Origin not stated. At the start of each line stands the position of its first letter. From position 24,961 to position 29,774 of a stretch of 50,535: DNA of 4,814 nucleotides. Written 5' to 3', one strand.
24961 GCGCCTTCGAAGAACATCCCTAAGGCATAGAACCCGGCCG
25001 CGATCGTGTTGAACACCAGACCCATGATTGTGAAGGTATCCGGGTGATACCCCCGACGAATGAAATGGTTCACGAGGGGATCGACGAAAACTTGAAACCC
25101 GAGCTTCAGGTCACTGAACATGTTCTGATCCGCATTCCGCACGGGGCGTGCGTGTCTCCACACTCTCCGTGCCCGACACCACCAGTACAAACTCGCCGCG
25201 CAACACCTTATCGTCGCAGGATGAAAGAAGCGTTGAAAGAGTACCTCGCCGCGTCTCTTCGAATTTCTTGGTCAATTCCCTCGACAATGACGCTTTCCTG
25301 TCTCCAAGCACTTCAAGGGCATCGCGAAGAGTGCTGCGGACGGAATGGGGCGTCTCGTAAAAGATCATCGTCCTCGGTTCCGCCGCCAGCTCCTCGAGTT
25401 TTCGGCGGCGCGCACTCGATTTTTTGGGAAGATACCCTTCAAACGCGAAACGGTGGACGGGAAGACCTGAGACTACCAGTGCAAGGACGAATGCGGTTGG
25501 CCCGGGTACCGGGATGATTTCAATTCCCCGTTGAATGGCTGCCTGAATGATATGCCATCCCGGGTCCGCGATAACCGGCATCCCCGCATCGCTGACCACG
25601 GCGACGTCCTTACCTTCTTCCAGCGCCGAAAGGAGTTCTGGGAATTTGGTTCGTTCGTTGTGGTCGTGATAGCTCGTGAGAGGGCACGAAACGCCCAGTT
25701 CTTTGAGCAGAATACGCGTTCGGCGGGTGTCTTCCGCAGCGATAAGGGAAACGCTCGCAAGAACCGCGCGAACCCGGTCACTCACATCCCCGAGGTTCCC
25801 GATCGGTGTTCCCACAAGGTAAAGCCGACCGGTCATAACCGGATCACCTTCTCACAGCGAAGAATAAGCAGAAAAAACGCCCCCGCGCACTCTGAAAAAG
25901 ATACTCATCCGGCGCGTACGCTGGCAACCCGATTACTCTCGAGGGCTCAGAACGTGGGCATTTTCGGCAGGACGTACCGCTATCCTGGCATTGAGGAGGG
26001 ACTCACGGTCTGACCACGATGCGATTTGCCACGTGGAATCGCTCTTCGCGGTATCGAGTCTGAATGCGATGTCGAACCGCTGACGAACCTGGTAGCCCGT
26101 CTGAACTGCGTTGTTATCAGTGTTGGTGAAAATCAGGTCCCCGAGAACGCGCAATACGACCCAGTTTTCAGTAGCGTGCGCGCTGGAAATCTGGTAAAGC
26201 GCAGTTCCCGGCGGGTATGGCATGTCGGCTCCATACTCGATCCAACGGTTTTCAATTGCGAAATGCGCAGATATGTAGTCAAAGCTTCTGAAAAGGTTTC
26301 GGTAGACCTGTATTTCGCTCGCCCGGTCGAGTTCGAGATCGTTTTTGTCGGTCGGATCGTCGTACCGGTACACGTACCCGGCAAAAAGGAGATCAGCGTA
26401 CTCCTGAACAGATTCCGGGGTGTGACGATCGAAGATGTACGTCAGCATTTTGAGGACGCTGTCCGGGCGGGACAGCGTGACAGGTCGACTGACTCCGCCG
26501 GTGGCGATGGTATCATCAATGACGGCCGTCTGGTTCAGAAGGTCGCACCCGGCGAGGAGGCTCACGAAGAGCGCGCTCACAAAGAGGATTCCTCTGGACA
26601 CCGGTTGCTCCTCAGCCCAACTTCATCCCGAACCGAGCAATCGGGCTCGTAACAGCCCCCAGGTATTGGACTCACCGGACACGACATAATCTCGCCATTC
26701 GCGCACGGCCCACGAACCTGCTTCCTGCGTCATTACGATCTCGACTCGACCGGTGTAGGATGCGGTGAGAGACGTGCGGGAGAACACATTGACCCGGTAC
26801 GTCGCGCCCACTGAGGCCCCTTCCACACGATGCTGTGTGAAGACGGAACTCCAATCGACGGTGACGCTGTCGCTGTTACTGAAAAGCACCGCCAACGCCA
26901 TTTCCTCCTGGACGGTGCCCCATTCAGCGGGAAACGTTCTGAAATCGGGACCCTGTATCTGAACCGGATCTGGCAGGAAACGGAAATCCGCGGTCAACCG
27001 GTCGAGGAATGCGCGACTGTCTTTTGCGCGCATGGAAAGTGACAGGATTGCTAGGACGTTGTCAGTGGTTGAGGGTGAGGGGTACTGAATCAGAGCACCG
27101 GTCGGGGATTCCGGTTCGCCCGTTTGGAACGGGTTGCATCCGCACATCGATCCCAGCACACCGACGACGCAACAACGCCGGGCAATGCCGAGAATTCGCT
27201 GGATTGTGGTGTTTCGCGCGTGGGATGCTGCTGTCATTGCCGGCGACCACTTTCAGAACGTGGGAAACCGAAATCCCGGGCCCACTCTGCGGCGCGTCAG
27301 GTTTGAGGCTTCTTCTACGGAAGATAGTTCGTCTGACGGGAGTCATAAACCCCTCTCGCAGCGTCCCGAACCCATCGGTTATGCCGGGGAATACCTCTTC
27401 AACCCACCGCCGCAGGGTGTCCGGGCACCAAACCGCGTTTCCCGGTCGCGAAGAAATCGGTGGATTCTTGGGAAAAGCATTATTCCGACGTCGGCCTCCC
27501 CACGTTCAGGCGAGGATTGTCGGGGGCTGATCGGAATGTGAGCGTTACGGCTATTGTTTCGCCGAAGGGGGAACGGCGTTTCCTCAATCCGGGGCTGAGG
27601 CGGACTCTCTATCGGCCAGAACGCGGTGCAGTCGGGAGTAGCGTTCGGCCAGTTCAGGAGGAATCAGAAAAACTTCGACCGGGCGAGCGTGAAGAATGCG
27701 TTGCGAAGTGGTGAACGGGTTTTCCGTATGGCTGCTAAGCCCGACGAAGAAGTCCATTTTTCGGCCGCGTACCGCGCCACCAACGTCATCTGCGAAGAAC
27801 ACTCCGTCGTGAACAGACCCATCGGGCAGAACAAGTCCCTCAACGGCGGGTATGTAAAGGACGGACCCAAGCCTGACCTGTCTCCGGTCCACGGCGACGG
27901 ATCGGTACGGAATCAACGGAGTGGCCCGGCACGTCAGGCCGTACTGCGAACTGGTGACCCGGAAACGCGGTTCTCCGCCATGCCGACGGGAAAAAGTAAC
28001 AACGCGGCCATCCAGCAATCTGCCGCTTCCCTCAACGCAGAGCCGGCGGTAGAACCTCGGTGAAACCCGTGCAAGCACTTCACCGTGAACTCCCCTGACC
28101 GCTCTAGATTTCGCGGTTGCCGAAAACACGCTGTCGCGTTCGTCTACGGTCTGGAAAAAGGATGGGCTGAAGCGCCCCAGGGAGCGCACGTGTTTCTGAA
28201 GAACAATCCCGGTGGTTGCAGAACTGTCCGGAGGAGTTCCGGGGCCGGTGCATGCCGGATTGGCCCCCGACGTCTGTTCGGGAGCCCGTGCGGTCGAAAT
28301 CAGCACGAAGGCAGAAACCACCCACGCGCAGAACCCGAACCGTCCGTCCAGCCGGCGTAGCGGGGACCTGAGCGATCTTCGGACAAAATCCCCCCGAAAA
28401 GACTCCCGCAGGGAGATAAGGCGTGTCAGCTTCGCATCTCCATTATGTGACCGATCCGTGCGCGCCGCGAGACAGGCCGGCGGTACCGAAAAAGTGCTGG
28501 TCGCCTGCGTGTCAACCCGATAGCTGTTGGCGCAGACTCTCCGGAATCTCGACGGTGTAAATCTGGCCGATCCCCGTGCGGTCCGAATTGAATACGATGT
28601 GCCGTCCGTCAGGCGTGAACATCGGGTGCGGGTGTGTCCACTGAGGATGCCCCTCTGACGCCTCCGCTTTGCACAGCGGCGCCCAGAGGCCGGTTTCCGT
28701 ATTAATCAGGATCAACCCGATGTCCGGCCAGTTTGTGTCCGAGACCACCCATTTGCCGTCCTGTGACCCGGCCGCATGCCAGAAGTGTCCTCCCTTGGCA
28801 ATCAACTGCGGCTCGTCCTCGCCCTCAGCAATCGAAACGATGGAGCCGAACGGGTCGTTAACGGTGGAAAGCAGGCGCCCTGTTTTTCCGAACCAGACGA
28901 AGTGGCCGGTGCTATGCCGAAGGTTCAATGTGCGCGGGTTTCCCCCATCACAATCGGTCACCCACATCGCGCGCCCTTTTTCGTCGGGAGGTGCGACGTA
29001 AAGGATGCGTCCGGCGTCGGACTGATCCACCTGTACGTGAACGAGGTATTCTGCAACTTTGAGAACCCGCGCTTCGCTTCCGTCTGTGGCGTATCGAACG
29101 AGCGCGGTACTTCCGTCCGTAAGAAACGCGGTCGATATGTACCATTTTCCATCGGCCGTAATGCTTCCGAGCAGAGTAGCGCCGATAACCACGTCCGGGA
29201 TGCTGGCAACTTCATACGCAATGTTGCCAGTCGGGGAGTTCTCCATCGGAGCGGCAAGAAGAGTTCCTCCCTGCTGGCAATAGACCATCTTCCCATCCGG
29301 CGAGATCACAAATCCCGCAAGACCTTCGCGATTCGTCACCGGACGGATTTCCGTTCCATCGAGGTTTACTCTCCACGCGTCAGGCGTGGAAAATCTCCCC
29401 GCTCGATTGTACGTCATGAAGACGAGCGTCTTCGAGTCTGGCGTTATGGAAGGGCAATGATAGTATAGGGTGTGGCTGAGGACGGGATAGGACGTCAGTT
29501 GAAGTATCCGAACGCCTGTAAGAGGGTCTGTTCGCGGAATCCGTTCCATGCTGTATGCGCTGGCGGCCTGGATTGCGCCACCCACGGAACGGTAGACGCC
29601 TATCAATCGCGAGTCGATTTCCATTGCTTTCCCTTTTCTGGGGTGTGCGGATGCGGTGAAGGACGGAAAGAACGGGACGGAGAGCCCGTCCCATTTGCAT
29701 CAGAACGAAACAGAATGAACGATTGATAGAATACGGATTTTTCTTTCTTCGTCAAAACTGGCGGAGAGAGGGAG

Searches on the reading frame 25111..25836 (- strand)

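Call 57: search_protein_families(library=pfam, proteins=[window:25111-25836:-], max_evalue=0.00001)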
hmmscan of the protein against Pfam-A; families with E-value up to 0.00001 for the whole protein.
window:25111-25836:- (241 aa): 1 family
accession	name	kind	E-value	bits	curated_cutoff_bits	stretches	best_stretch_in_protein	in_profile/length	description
PF00590.25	TP_methylase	-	1.8e-30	106.9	27.8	1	4-203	1-211/212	Tetrapyrrole (Corrin/Porphyrin) Methylases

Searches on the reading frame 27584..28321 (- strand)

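Call 57: search_protein_families(library=pfam, proteins=[window:27584-28321:-], max_evalue=0.00001)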
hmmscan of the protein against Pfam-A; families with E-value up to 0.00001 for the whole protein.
window:27584-28321:- (245 aa): 1 family
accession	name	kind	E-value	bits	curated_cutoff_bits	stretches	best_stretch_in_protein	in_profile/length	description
PF06725.17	3D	-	6.3e-10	39.6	23.8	1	140-200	1-56/72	3D domain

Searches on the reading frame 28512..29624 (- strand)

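Call 57: search_protein_families(library=pfam, proteins=[window:28512-29624:-], max_evalue=0.00001)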
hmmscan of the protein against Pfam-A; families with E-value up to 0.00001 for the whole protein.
window:28512-29624:- (370 aa): 2 families
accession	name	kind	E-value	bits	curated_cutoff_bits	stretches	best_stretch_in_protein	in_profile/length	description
PF07676.18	PD40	-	3.1e-14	52.9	20.9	0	334-356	14-37/38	WD40-like Beta Propeller Repeat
PF14583.12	Pectate_lyase22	-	1.7e-11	44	30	1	321-363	343-385/386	Oligogalacturonate lyase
